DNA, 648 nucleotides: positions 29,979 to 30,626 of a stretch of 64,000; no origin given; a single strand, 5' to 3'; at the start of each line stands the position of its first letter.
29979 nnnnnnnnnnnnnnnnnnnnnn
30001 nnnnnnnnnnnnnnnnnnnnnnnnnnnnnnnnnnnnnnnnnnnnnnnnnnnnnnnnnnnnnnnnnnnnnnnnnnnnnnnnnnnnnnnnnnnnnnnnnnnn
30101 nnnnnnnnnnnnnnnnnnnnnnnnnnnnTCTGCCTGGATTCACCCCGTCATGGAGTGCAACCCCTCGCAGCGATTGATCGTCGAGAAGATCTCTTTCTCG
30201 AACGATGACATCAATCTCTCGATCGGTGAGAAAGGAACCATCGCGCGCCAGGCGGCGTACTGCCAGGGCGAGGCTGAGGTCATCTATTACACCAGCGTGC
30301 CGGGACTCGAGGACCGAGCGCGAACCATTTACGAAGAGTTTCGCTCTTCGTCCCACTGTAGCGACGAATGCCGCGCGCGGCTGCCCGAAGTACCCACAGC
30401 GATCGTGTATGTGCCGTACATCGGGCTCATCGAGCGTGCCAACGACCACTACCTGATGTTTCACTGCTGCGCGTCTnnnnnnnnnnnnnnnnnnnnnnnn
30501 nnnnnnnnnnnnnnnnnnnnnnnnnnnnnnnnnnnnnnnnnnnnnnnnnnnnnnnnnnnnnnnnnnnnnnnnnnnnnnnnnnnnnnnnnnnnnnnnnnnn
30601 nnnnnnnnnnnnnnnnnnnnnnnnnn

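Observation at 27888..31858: murD is translationally coupled to a membrane pseudokinase gene, apparently outside a cell-division/cell-wall (dcw) cluster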

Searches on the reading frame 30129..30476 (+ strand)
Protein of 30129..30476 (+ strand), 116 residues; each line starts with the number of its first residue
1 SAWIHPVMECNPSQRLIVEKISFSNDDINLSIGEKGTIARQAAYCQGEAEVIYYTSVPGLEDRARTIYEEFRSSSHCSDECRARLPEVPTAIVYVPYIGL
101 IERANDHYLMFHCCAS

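Call 59: search_solved_structures(query=A6, max_evalue=10, show_alignments=2)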
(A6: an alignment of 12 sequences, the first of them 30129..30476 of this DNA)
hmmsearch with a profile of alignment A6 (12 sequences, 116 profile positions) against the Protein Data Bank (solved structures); distinct sequences matched with E-value up to 10: 0.

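Call 67: predict_structure(alignment_id=A6)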
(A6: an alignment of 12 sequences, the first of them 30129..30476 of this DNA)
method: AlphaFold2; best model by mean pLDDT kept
length: 116 residues; sequences in the alignment: 12
mean_pLDDT: 87.9   pTM: 0.81
mean pLDDT of the five models: 87.9, 87.8, 87.1, 86.6, 86.3
residues with pLDDT >= 90: 75; 70-90: 30; 50-70: 8; < 50: 3
segments of 3 or more residues with pLDDT < 50: 1-3
pLDDT, mean of each block of 10 residues (from residue 1): 63 92 85 95 94 89 93 95 95 83 79 94
secondary structure, 60 per line:
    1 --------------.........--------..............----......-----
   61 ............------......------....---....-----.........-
elements in order: E15-23 H32-44 E50-55 H61-72 H79-84 E91-94 H98-101 E107-115

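Call 73: fold_search(model_id=the predicted structure, library=pdb)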
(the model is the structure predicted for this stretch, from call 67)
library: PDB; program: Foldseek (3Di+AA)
matches with E <= 10: 1168; with E <= 0.001: 0
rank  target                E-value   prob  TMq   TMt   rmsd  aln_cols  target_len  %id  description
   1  3td3_D                3.2e-03  0.99  0.49  0.47   5.0       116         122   14  Crystal structure of OmpA-like domain from Acinetobacter baumannii in complex with glycine (released 2011-10-26)
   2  3td5_A                5.4e-03  0.97  0.45  0.45   5.2       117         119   13  Crystal structure of OmpA-like domain from Acinetobacter baumannii in complex with L-Ala-gamma-D-Glu-m-DAP-D-Ala-D-Ala (released 2011-10-26)
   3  5u1h_A                6.1e-03  0.98  0.50  0.48   4.9       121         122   14  Crystal structure of the C-terminal peptidoglycan binding domain of OprF (PA1777) from Pseudomonas aeruginosa (released 2017-01-11)
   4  3td3_A                1.1e-02  0.97  0.50  0.48   4.7       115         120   13  Crystal structure of OmpA-like domain from Acinetobacter baumannii in complex with glycine (released 2011-10-26)
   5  6f7c_B                1.2e-02  0.72  0.34  0.13   7.6       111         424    9  TUBULIN-Compound 12 complex (released 2018-12-19)
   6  3td4_B                1.3e-02  0.96  0.49  0.47   5.0       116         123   14  Crystal structure of OmpA-like domain from Acinetobacter baumannii in complex with diaminopimelate (released 2011-10-26)
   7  5s4p_B                1.4e-02  0.87  0.38  0.14   6.6       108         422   12  Tubulin-Z275165822-complex (released 2021-06-30)
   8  1r1m                  1.4e-02  0.66  0.36  0.32   7.6       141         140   12  Structure of the OmpA-like domain of RmpM from Neisseria meningitidis (released 2004-05-11)
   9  5u1h_C                1.5e-02  0.93  0.47  0.45   5.3       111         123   12  Crystal structure of the C-terminal peptidoglycan binding domain of OprF (PA1777) from Pseudomonas aeruginosa (released 2017-01-11)
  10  5sb8_B                1.5e-02  0.87  0.38  0.14   6.8       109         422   12  Tubulin-maytansinoid-3-complex (released 2021-12-08)
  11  5jvd_B                1.5e-02  0.69  0.34  0.13   7.2       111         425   10  Tubulin-TUB092 complex (released 2016-06-08)
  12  5nfz_B                1.6e-02  0.85  0.38  0.14   6.8       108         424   12  TUBULIN-MTC complex (released 2017-10-25)
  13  4o4h_B                1.6e-02  0.85  0.39  0.15   6.8       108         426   12  Tubulin-Laulimalide complex (released 2014-03-05)
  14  5zxh_B                1.7e-02  0.82  0.38  0.14   6.7       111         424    9  The structure of MT189-tubulin complex (released 2019-05-22)
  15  5osk_B                1.7e-02  0.66  0.34  0.14   6.9       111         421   10  Tubulin-7j complex (released 2017-12-20)
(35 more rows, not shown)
